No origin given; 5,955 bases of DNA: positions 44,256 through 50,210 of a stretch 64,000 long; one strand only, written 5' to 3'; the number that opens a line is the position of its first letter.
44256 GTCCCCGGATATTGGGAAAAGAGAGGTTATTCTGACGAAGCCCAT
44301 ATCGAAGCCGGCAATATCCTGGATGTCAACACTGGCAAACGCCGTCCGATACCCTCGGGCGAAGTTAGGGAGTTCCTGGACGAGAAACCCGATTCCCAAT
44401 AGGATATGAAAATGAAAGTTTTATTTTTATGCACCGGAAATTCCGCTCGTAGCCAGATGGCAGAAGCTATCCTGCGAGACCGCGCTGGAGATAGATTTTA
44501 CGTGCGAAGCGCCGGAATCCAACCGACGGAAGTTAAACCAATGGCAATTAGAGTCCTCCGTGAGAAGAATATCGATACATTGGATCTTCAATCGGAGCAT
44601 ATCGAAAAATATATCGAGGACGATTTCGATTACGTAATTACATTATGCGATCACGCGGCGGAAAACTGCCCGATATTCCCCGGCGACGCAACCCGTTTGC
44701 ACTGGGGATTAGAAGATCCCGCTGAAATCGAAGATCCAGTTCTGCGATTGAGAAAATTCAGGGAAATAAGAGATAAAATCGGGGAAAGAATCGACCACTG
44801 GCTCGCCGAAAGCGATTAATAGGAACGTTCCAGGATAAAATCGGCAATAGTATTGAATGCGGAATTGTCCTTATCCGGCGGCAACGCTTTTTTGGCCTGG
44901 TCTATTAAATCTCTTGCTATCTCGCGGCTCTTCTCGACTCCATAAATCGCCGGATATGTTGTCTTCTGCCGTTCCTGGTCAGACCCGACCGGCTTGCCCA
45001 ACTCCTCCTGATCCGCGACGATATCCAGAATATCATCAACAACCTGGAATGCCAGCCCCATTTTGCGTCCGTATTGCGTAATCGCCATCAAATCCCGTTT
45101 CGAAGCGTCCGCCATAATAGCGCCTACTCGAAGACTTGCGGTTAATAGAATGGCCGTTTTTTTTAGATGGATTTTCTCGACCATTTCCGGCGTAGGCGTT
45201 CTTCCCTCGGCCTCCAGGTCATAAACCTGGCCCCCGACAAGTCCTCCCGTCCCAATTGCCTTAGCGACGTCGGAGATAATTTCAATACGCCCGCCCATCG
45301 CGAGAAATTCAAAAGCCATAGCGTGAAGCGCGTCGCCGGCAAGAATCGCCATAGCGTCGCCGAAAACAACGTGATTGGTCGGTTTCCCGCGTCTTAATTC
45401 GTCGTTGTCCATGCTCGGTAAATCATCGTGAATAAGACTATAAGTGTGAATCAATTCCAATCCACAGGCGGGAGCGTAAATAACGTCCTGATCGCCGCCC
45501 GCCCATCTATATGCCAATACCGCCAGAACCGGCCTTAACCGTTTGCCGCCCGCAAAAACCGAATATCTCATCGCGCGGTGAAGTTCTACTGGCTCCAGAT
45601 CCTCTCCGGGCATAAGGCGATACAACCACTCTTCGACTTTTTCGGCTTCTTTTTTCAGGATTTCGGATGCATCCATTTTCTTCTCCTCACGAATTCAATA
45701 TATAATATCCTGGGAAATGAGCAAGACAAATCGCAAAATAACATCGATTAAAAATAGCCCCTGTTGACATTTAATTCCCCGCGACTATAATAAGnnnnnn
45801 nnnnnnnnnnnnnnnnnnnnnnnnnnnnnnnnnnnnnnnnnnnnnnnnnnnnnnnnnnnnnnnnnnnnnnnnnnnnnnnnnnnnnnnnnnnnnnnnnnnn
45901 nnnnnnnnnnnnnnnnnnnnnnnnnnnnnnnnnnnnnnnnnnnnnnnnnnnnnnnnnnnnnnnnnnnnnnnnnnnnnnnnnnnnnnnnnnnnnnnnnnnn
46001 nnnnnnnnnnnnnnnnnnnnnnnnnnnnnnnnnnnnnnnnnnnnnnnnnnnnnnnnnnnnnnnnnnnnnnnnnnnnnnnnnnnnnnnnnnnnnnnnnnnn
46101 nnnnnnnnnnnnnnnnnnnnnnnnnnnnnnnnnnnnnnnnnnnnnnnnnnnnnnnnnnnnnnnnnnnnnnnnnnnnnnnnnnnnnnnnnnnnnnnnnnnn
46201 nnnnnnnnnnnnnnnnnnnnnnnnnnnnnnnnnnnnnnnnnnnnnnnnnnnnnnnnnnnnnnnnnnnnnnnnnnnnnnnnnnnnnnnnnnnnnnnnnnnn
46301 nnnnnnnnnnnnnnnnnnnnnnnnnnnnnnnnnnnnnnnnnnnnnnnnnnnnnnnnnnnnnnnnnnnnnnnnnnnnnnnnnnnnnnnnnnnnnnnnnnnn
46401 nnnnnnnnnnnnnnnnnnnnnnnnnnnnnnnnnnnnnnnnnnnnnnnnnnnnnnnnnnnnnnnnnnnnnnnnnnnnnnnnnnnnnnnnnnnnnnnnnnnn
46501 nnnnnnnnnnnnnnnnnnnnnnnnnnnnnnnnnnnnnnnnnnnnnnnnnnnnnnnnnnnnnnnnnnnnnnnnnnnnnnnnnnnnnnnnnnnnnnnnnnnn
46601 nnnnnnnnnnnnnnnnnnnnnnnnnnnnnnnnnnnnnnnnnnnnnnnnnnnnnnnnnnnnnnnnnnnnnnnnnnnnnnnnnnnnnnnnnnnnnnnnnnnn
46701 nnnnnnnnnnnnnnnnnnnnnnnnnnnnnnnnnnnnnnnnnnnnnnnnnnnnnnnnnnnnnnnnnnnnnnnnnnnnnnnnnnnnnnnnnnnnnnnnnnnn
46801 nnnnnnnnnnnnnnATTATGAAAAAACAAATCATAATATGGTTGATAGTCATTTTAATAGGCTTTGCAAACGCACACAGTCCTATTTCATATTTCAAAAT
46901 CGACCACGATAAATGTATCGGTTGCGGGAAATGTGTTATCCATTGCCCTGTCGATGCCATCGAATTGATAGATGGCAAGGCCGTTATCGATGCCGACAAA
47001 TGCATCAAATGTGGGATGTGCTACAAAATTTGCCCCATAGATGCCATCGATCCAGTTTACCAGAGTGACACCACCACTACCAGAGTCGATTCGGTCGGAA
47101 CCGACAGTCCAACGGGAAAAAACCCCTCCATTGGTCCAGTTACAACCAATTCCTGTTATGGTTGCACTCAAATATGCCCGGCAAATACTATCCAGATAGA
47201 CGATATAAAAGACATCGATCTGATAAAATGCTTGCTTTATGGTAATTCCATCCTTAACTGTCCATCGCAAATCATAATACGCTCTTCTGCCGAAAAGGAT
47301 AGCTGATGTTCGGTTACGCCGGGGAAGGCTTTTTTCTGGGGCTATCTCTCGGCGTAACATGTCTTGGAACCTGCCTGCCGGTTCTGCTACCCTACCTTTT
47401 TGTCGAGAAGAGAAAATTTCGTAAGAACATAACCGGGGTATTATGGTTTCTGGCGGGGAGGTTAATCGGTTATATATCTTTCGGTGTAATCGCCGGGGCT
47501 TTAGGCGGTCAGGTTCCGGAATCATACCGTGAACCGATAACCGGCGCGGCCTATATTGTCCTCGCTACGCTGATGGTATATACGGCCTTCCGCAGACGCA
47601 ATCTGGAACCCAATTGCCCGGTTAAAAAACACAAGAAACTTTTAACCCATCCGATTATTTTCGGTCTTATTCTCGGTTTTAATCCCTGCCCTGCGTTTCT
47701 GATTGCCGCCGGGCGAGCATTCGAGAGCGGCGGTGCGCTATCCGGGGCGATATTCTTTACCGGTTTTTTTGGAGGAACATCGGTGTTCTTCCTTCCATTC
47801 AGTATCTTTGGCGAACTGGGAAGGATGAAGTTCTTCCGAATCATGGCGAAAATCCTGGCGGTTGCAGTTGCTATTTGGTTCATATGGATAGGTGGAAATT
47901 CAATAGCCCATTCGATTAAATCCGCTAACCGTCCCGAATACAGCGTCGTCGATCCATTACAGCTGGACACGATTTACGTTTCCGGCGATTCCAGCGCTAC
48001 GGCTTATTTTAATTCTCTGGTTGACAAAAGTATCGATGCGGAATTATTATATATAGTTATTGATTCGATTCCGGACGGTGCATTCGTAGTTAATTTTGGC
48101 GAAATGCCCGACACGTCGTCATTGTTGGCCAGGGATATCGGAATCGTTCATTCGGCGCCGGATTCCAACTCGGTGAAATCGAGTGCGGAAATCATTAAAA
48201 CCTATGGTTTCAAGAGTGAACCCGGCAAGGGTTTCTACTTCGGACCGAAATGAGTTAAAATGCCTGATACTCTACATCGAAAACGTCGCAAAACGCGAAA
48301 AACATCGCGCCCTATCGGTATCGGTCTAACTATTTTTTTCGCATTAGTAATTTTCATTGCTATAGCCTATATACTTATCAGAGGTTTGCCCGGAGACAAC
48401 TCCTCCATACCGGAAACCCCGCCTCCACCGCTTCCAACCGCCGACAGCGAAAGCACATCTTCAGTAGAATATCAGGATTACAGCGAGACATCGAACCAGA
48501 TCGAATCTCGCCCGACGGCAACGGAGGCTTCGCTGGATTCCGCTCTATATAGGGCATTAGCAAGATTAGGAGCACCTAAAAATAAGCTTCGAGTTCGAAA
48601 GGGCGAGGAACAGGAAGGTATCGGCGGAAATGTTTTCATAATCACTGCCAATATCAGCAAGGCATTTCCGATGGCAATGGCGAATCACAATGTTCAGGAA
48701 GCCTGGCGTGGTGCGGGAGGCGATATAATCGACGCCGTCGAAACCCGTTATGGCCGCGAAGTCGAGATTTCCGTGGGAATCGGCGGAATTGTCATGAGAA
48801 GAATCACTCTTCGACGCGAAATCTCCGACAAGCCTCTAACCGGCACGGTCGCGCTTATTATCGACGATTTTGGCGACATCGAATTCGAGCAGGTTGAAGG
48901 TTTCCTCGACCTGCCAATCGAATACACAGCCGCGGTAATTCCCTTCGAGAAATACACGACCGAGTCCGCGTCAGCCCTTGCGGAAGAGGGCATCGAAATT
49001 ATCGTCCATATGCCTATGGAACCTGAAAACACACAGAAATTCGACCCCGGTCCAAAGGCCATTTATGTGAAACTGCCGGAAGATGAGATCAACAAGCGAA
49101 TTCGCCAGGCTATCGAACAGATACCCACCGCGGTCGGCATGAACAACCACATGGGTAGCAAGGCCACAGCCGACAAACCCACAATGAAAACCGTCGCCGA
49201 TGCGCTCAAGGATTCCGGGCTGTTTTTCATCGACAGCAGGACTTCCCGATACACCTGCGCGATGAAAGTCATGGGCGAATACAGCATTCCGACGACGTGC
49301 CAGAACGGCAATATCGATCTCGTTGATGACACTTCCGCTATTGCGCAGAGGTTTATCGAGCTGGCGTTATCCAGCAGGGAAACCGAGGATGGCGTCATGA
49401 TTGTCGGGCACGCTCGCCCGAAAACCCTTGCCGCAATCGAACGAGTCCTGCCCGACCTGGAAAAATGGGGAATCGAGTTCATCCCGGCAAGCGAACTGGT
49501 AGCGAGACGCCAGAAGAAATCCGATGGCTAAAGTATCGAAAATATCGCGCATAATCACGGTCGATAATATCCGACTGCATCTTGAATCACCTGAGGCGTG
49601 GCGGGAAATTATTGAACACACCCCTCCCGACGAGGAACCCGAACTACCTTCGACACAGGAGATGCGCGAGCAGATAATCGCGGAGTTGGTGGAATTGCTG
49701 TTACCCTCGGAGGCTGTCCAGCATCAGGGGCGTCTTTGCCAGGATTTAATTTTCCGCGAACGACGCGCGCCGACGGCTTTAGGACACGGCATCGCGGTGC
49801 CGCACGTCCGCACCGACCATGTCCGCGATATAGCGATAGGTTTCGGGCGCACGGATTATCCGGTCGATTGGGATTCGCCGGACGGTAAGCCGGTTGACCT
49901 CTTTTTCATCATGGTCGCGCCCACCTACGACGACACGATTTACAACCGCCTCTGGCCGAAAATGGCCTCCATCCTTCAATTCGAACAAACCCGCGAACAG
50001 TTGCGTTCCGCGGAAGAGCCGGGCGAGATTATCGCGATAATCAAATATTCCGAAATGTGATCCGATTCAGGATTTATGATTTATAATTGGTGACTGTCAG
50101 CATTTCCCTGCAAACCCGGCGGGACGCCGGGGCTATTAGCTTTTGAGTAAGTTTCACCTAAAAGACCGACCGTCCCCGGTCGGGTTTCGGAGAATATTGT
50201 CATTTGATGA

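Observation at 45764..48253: Orphan hypE with a consensus, apparently leaderless promoter, followed by a TM-anchored di-cluster ferredoxin and a CcdA/DsbD-like membrane protein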

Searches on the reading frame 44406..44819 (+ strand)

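Call 3: search_protein_families(library=pfam, proteins=[window:44406-44819:+], max_evalue=0.01)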
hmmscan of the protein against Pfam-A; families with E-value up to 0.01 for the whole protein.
window:44406-44819:+ (137 aa): 1 family
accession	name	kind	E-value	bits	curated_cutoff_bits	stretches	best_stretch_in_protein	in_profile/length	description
PF01451.26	LMWPc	-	4.5e-22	79.2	23.2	1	5-133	1-144/144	Low molecular weight phosphotyrosine protein phosphatase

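Call 4: search_protein_families(library=ncbifam, proteins=[window:44406-44819:+], max_evalue=0.01)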
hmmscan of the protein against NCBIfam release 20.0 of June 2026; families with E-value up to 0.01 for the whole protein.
window:44406-44819:+ (137 aa): 5 families
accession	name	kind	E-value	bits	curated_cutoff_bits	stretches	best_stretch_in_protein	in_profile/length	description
TIGR02691.1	arsC_pI258_fam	equivalog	5.9e-37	126.8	174.3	1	5-130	1-127/129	arsenate reductase (thioredoxin)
NF010053.0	PRK13530.1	subfamily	6.7e-37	126.8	215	1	2-133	3-129/133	arsenate reductase (thioredoxin)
TIGR02689.1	ars_reduc_gluta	equivalog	7.2e-20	71.5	157.6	1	4-131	2-124/126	arsenate reductase, glutathione/glutaredoxin type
NF007520.0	PRK10126.1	equivalog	0.00012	22.5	243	1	3-116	3-121/147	low molecular weight protein-tyrosine-phosphatase Wzb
NF008486.0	PRK11391.1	equivalog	0.0059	17.1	247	0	5-40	9-43/148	phosphotyrosine-protein phosphatase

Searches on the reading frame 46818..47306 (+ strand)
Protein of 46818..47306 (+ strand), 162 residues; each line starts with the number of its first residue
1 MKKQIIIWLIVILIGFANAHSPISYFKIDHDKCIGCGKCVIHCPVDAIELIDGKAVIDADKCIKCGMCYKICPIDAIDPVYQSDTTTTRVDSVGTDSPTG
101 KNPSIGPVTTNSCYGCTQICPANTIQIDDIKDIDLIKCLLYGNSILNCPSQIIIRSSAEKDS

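Call 3: search_protein_families(library=pfam, proteins=[window:46818-47306:+], max_evalue=0.01)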
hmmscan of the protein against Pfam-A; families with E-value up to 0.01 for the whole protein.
window:46818-47306:+ (162 aa): 15 families
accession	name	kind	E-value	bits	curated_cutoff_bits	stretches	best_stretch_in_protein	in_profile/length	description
PF14697.11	Fer4_21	-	2.3e-19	69.7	35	3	27-77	2-57/59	4Fe-4S dicluster domain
PF12838.12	Fer4_7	-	4.1e-19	69.2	27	3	32-76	1-52/52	4Fe-4S dicluster domain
PF00037.32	Fer4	-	2e-18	65.8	21.1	2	27-49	2-24/24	4Fe-4S binding domain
PF12837.12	Fer4_6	-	1.1e-15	57.2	25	2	26-48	2-24/24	4Fe-4S binding domain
PF13237.11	Fer4_10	-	4.9e-14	52.4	25.5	1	27-73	3-53/53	4Fe-4S dicluster domain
PF12797.12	Fer4_2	-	2.6e-12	46.3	24.5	2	26-45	3-22/22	4Fe-4S binding domain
PF25160.1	LdpA_Fe-S-bd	-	1.8e-11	44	27.6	2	23-50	18-45/49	LdpA Fe-S cluster-binding domain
PF13187.11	Fer4_9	-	3.8e-11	43.3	27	2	32-77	1-52/52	4Fe-4S dicluster domain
PF13484.11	Fer4_16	-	1e-10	42.6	30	2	32-63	1-30/66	4Fe-4S double cluster binding domain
PF12800.12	Fer4_4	-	7.1e-10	38.8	24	2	60-73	2-15/17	4Fe-4S binding domain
PF13183.11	Fer4_8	-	7.3e-09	36.5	27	1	59-123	2-67/68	4Fe-4S dicluster domain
PF12798.12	Fer4_3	-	1.8e-06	28.8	27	1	33-47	1-15/15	4Fe-4S binding domain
PF13534.11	Fer4_17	-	0.00014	22.8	22.2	0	31-46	44-59/61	4Fe-4S dicluster domain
PF17179.9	Fer4_22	-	0.0017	19.6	27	0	27-46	75-94/95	4Fe-4S dicluster domain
PF13370.11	Fer4_13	-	0.0048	18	24.5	0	57-73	1-17/58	4Fe-4S single cluster domain of Ferredoxin I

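Call 4: search_protein_families(library=ncbifam, proteins=[window:46818-47306:+], max_evalue=0.01)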
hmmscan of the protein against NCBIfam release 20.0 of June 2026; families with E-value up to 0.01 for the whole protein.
window:46818-47306:+ (162 aa): 103 families (the best 25 are shown)
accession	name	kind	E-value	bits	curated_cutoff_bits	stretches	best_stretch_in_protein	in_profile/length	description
NF058577.1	FdxA_fam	equivalog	1.6e-17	63.4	65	1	30-76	6-52/52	4Fe-4S ferredoxin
NF038196.1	ferrodoxin_EFR1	subfamily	8.2e-17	62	75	1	16-78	170-230/242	EFR1 family ferrodoxin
NF005503.0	PRK07118.1-2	equivalog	9.6e-17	61.1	252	1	32-153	139-263/292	RnfABCDGE type electron transport complex subunit B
NF045874.1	Vhu_polyferre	exception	2e-16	59.7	600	1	30-77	127-174/381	F420-non-reducing hydrogenase associated-polyferredoxin VhuB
TIGR02700.1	flavo_MJ0208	hypoth_equivalog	5.2e-16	58.6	251.35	2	24-91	141-208/234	dihydromethanopterin reductase (acceptor)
NF040864.1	HgcB_ferredoxin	equivalog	9e-16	57.5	99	1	24-78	7-62/93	mercury methylation ferredoxin HgcB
TIGR03294.1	FrhG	equivalog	1.1e-14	54.7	245.5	1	25-74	168-217/228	coenzyme F420 hydrogenase subunit gamma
TIGR04105.1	FeFe_hydrog_B1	subfamily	4.5e-14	52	450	2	38-125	120-205/462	monomeric [FeFe] hydrogenase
NF041836.1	rnfB_Methano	equivalog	2.8e-13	49.9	445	2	31-78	216-263/265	Rnf electron transport complex subunit RnfB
NF043069.1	T4HPD_activ_SAM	equivalog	7.7e-13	48.5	425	1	26-96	46-116/299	trans-4-hydroxy-L-proline dehydratase activase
TIGR01971.1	NuoI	subfamily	1.1e-12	47.6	113.05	2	29-89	40-110/121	NADH-quinone oxidoreductase, chain I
NF042909.1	FMH_DH_FwdF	exception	2.3e-12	46.7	375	1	55-129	173-246/336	tungsten-dependent formylmethanofuran dehydrogenase subunit FwdF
NF040770.1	hetero_SS_HdrA2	exception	2.6e-12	45.7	1100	1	27-91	573-638/777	CoB-CoM heterodisulfide reductase HdrA2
NF043039.1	HgcAB_like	equivalog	1.2e-11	44.8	285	1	22-77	291-349/350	HgcAB-like fusion protein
NF005505.0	PRK07118.1-4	equivalog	2e-11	43.9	378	1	31-78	216-263/265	Fe-S cluster domain-containing protein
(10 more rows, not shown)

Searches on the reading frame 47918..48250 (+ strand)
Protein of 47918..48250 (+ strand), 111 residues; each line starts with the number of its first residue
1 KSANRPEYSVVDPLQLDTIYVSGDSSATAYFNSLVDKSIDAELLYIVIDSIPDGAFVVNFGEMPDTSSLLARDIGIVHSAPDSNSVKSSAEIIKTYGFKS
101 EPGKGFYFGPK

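Call 58: search_protein_representatives(protein=window:47918-48250:+)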
Query: 111 residues. Proteins with E-value up to 0.001 (for the whole library): 9; up to 1e-10: 4; up to 1e-30: 0. The best 9 are listed.
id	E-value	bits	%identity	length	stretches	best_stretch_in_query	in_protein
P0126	1.3e-29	118.7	53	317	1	7-109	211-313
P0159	1.5e-26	108.9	33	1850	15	62-92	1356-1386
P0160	3.4e-20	88.5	31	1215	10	47-81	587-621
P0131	3.5e-15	72.4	44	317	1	5-109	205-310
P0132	2.5e-09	53.6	34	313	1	9-109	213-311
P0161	1.4e-05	41.5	31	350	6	30-70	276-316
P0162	1.8e-04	38.0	35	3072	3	53-87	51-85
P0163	5.2e-04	36.5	34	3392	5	51-90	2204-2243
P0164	9.1e-04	35.7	33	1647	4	38-63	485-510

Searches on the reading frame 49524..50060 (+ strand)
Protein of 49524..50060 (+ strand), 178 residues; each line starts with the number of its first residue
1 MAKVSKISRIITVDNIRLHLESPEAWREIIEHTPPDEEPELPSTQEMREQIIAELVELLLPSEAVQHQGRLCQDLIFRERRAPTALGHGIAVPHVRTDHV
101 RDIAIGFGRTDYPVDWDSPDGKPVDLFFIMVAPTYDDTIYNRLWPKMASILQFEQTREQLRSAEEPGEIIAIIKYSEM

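Call 3: search_protein_families(library=pfam, proteins=[window:49524-50060:+], max_evalue=0.01)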
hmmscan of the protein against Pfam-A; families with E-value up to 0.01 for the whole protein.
window:49524-50060:+ (178 aa): 1 family
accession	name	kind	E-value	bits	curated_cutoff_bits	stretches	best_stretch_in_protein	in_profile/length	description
PF00359.27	PTS_EIIA_2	-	8.8e-27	94.3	27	1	46-174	15-142/144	Phosphoenolpyruvate-dependent sugar phosphotransferase system, EIIA 2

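Call 4: search_protein_families(library=ncbifam, proteins=[window:49524-50060:+], max_evalue=0.01)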
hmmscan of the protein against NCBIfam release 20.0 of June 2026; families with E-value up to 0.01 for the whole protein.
window:49524-50060:+ (178 aa): 7 families
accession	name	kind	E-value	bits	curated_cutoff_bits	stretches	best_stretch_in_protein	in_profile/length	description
TIGR00848.1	fruA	subfamily_domain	2.1e-20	72.9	103.5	1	46-134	14-102/129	fructose PTS transporter subunit IIA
NF007389.0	PRK09913.1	equivalog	2.3e-16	60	151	1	48-164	18-134/148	PTS fructose transporter subunit IIA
TIGR01419.1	nitro_reg_IIA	equivalog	2.7e-15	56.5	138.7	1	68-173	39-143/145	PTS IIA-like nitrogen regulatory protein PtsN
NF007293.0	PRK09765.1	equivalog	1.7e-12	46.7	763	1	45-174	19-150/639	PTS 2-O-a-mannosyl-D-glycerate transporter subunit IIABC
NF008145.0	PRK10896.1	equivalog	2.4e-10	40.3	221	1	72-174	51-154/161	PTS IIA-like nitrogen regulatory protein PtsN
NF008319.0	PRK11109.1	equivalog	1.9e-05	24.1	302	1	48-174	18-140/376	fused PTS fructose transporter subunit IIA/HPr protein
NF007236.0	PRK09665.1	equivalog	0.0024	17.6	139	1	70-160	35-129/150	PTS galactitol transporter subunit IIA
